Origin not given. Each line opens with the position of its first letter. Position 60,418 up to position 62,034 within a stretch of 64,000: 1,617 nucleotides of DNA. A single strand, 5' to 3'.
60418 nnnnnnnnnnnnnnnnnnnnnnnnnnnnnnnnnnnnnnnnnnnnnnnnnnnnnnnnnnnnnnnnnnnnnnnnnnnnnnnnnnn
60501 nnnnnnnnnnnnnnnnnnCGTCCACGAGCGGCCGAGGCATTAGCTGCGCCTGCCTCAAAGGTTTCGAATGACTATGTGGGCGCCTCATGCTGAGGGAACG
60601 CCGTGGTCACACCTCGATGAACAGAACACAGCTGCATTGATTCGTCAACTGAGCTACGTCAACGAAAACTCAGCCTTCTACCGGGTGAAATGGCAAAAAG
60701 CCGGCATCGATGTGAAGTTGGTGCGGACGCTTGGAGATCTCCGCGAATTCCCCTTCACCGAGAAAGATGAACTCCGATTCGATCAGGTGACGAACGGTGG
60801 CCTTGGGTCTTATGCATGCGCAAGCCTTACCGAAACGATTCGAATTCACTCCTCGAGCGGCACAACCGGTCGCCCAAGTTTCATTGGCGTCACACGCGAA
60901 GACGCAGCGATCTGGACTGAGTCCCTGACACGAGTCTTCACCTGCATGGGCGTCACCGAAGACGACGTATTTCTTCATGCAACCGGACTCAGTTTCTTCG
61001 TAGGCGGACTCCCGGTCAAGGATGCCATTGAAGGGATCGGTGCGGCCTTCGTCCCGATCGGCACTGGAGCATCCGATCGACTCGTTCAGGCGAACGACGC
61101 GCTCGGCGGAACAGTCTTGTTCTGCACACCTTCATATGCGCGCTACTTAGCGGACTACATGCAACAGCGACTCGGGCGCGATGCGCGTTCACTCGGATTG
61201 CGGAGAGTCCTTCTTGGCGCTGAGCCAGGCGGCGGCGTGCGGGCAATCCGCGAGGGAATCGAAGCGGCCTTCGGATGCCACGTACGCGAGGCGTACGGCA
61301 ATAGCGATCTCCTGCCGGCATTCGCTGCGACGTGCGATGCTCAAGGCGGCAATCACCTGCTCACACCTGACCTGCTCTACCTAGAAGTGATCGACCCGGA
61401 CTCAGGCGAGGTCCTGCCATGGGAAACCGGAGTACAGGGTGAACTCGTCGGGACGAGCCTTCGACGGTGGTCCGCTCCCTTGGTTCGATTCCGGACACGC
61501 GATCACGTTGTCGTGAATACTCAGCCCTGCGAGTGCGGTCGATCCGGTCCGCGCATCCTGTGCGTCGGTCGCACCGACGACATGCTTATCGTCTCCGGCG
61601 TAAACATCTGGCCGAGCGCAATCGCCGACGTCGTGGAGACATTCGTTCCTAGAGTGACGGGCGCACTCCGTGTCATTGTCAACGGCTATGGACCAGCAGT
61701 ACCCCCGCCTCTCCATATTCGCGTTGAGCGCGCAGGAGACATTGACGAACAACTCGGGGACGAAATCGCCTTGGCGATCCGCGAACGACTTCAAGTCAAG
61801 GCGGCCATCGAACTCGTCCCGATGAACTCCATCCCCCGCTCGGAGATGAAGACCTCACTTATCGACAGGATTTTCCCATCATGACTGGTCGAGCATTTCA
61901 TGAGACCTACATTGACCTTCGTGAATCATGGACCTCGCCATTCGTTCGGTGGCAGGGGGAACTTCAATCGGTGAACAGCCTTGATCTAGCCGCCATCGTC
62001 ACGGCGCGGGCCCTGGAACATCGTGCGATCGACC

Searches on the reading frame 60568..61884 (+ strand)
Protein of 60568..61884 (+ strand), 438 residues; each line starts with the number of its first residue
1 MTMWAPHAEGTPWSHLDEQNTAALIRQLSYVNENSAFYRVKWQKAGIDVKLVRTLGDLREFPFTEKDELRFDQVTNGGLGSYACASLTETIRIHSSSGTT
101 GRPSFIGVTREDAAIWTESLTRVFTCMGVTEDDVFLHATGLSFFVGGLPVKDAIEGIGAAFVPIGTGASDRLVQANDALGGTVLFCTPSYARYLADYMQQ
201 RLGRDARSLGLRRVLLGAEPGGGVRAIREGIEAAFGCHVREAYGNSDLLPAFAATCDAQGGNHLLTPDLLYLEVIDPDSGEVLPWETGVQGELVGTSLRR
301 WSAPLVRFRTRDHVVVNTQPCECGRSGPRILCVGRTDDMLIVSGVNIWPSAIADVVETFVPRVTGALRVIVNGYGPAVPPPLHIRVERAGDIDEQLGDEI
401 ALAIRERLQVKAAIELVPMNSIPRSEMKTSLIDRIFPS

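Call 5: search_protein_families(library=pfam, proteins=[window:60568-61884:+], max_evalue=0.01)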
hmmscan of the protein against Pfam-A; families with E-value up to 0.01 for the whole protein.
window:60568-61884:+ (438 aa): 2 families
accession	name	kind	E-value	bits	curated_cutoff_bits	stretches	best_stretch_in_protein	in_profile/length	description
PF00501.34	AMP-binding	-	1.3e-11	44.4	29.9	1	89-294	163-373/384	AMP-binding enzyme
PF14535.12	AMP-binding_C_2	-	5.3e-08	33.5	25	1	344-430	1-90/96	AMP-binding enzyme C-terminal domain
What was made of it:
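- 60568..61884 (+): PaaK-family acid-CoA ligase (438 aa). AMP-binding plus AMP-binding_C_2 (call 5).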

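Call 52: search_protein_families(library=ncbifam, proteins=[window:60568-61884:+], max_evalue=0.00001)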
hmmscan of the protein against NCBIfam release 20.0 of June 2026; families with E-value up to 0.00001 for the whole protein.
window:60568-61884:+ (438 aa): 10 families
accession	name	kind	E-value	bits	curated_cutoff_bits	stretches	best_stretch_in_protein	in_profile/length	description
NF041878.1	paak_haloarch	equivalog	3.2e-77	259.9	700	1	13-426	10-416/427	phenylacetate--CoA ligase PaaK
TIGR02155.1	PA_CoA_ligase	equivalog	4.8e-65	219.7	646.3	1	20-430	12-416/422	phenylacetate--CoA ligase PaaK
NF053551.1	FlxY_rubin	equivalog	3.1e-46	158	520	1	17-428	10-411/424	flexirubin biosynthesis putative acyl-CoA ligase FlxY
NF045666.1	DVU1553_fam_AMP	equivalog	5.5e-37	127.6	300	1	15-330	22-324/331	DVU_1553 family AMP-dependent CoA ligase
TIGR03335.1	F390_ftsA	equivalog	5.8e-26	91.2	458.7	1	26-348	24-341/445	coenzyme F390 synthetase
NF041217.1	BagE_FevW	exception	3e-15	56.1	800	1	92-430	73-400/424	bagremycin/ferroverdin synthetase BagE/FevW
NF004837.0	PRK06187.1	subfamily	1.8e-08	33.1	476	1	93-293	175-375/531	long-chain-fatty-acid--CoA ligase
NF006624.1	PRK09192.1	subfamily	8.2e-08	31.1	600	1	329-425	449-546/567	fatty acyl-AMP ligase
TIGR02304.1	aden_form_hyp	equivalog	7.5e-07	28.5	251.9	0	296-343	285-333/430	F390 synthetase-related protein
TIGR02262.1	benz_CoA_lig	subfamily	8.3e-06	24.8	375.25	0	94-408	167-477/508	benzoate-CoA ligase family protein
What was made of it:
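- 60568..61884 (+): PaaK models at 260 and 220 bits against cut-offs of 700 and 646 (call 52).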

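Call 85: search_solved_structures(query=window:60568-61884:+, max_evalue=1e-10)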
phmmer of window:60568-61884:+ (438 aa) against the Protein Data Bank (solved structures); distinct sequences matched with E-value up to 1e-10: 8.
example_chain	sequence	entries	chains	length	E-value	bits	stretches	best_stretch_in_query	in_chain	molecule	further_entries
4r1l_A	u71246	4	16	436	7.4e-53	183.1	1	28-429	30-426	Phenylacetate-coenzyme A ligase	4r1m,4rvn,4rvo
2y4o_A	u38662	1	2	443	3.8e-52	180.7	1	27-411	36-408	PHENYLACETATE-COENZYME A LIGASE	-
6hdw_A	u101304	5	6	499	1.8e-50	175.2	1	3-430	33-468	2-hydroxyisobutyryl-CoA synthetase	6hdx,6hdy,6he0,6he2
2y27_A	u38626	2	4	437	1.3e-49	172.4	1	27-429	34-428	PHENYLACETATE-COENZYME A LIGASE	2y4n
6wuq_A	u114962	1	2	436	2.6e-23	85.7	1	52-430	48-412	AjiA1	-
6siw_A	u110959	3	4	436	5.7e-18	68.1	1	52-414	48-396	PaaK-like ligase (AMP-dependent synthetase and ligase) | AMP-dependent synthetase and ligase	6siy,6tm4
6siw_B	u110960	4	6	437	5.7e-18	68.1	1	52-414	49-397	PaaK-like ligase (AMP-dependent synthetase and ligase) | AMP-dependent synthetase and ligase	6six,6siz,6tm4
9s3l_A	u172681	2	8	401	4.2e-12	48.8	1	51-344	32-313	Phenylacetate-CoA ligase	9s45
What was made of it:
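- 60568..61884 (+): PDB: phenylacetate-CoA ligases at 7e-53 and 2-hydroxyisobutyryl-CoA synthetase at 1.8e-50 (call 85).
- On Phenylacetate-CoA ligase PaaK (NF041878 / TIGR02155): Family-level membership is met through AMP-binding_C_2 and PaaK structures as top PDB hits (calls 5, 85).
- The ligase is about as similar to 2-hydroxyisobutyryl-CoA synthetase as to PaaK (call 85). The nearest solved relatives of the ligase act on aryl-acetates or 2-hydroxyisobutyrate (call 85).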
